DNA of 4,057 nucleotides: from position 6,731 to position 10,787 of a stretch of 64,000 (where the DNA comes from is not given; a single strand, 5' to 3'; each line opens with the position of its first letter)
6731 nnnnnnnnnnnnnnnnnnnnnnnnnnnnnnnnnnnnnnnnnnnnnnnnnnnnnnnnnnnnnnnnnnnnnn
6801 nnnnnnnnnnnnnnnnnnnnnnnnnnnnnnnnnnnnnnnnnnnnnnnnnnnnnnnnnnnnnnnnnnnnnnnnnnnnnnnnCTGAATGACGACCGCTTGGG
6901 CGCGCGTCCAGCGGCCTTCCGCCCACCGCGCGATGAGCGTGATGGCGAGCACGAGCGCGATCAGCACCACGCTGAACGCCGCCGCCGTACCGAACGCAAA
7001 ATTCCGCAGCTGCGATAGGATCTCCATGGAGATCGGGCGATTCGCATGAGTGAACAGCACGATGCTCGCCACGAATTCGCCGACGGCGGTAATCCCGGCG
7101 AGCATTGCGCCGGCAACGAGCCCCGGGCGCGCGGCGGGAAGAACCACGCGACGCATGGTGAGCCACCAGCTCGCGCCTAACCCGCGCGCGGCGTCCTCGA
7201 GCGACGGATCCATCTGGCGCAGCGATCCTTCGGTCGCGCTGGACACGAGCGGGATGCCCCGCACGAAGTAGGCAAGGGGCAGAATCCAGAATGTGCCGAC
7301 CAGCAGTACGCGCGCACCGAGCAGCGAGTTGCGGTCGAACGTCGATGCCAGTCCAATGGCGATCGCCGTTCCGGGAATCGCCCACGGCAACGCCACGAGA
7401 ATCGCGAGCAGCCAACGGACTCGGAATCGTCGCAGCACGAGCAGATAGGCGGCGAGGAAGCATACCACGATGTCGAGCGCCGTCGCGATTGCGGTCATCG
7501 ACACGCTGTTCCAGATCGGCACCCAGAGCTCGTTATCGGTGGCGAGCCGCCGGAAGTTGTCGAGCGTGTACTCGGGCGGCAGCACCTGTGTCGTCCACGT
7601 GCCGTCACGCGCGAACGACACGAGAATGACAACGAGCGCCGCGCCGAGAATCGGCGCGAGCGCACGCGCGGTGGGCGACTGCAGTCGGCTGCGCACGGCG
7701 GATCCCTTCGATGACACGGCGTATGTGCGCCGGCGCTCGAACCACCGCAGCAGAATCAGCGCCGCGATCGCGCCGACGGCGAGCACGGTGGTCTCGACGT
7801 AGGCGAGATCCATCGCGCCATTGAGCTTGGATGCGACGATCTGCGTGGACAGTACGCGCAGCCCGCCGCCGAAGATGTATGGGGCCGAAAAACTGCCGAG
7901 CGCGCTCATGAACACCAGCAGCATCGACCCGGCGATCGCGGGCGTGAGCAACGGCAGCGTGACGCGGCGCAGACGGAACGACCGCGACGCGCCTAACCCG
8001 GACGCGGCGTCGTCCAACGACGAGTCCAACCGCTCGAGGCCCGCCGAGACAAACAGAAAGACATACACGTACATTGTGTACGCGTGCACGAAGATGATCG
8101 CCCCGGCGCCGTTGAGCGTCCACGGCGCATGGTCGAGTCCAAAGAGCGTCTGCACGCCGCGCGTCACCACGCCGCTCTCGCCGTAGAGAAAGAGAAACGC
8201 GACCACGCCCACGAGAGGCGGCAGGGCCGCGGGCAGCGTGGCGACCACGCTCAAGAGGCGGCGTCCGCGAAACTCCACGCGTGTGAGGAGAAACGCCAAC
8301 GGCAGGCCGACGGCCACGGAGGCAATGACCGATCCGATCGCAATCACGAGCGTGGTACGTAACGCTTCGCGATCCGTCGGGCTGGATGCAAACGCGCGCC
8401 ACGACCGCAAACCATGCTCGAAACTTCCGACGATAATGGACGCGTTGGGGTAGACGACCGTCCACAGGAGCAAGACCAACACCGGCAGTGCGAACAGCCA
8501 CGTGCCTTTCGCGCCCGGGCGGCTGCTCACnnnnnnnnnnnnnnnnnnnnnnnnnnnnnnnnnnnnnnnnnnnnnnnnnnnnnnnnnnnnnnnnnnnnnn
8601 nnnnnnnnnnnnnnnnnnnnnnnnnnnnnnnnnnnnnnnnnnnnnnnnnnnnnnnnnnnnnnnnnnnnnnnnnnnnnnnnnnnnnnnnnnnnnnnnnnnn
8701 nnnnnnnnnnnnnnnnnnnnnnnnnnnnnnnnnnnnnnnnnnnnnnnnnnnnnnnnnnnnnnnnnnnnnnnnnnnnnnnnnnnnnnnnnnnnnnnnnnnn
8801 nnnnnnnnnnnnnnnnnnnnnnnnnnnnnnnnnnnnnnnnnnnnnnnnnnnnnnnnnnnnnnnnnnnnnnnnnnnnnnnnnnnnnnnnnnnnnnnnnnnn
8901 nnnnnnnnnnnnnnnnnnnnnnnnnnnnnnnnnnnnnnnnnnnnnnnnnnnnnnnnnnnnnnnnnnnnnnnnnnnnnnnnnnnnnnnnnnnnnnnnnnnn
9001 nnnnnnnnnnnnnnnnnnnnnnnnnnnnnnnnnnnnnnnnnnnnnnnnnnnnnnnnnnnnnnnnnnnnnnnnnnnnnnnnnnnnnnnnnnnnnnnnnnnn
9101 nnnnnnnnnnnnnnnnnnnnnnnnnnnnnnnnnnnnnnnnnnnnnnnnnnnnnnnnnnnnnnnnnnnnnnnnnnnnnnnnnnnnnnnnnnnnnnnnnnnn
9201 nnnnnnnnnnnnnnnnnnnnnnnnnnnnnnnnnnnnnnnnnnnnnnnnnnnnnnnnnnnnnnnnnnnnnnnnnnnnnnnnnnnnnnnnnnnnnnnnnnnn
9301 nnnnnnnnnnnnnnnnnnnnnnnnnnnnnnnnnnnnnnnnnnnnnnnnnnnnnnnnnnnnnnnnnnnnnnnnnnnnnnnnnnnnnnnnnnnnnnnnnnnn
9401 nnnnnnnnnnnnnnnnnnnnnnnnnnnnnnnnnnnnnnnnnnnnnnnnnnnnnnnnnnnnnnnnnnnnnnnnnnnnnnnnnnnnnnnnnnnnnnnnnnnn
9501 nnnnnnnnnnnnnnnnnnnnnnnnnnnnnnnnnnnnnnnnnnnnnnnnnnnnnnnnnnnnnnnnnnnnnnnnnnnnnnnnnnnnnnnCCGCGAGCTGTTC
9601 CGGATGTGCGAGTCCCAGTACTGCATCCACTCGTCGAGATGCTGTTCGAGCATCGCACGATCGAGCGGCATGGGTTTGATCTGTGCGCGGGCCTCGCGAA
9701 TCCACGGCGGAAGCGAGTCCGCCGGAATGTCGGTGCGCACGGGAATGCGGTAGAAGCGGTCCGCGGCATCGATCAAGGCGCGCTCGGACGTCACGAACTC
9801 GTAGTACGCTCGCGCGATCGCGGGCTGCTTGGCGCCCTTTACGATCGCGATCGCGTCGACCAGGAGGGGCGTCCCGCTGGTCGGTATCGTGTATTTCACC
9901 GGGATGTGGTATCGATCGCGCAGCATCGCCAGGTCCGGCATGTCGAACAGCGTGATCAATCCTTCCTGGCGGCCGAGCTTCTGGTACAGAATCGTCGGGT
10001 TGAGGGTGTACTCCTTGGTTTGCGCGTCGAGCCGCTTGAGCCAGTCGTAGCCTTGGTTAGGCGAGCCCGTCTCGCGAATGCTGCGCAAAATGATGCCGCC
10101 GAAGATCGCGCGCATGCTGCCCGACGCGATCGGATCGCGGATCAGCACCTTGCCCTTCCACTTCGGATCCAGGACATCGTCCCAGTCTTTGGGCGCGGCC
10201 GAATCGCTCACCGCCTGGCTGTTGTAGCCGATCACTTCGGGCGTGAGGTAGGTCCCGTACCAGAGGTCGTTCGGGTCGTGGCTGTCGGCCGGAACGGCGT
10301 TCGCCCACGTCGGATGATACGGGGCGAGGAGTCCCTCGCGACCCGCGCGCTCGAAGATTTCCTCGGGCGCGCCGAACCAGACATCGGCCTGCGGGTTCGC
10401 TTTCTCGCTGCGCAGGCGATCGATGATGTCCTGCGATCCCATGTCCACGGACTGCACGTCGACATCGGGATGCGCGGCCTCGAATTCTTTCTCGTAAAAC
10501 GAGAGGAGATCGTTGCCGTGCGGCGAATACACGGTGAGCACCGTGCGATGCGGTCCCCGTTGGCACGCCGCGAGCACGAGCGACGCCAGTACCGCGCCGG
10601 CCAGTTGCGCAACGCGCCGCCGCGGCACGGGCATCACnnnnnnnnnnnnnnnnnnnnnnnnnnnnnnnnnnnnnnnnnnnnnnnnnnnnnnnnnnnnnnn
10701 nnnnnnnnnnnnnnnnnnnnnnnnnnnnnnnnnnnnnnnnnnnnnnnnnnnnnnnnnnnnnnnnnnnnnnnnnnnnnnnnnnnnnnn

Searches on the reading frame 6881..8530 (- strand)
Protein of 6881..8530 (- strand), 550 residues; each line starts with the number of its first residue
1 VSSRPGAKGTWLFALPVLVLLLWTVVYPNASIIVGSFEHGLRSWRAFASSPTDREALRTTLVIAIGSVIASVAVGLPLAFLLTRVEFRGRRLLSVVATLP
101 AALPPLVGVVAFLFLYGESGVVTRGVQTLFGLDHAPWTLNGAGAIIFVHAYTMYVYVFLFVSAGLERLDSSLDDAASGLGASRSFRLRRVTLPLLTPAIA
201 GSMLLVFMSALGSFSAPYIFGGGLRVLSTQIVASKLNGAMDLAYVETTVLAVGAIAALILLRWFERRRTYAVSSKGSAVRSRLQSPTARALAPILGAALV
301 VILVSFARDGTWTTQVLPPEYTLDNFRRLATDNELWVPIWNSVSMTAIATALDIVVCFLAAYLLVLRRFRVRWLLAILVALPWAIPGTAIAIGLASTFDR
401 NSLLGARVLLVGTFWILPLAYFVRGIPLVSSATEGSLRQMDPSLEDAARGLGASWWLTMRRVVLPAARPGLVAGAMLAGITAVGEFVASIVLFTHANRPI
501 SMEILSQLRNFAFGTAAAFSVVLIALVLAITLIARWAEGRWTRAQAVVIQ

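Call 23: search_protein_families(library=pfam, proteins=[window:6881-8530:-], max_evalue=0.00001)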
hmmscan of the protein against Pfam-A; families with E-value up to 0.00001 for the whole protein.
window:6881-8530:- (550 aa): 1 family
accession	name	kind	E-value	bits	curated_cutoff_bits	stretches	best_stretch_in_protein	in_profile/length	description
PF00528.27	BPD_transp_1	-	1.5e-31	110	26.4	2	75-268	1-182/184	Binding-protein-dependent transport system inner membrane component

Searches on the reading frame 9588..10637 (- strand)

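Call 23: search_protein_families(library=pfam, proteins=[window:9588-10637:-], max_evalue=0.00001)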
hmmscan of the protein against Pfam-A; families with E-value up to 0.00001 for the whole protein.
window:9588-10637:- (350 aa): 4 families
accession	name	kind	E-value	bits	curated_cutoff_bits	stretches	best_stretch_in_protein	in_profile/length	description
PF13343.11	SBP_bac_6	-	2.6e-19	70.1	24.6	1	92-303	18-220/245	Bacterial extracellular solute-binding protein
PF13416.11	SBP_bac_8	-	1.1e-18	68.5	27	1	50-307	4-268/279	Bacterial extracellular solute-binding protein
PF01547.30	SBP_bac_1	-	2.8e-14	54.2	26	1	50-169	15-148/307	Bacterial extracellular solute-binding protein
PF13531.11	SBP_bac_11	-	6.1e-11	43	25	1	35-287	2-217/227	Bacterial extracellular solute-binding protein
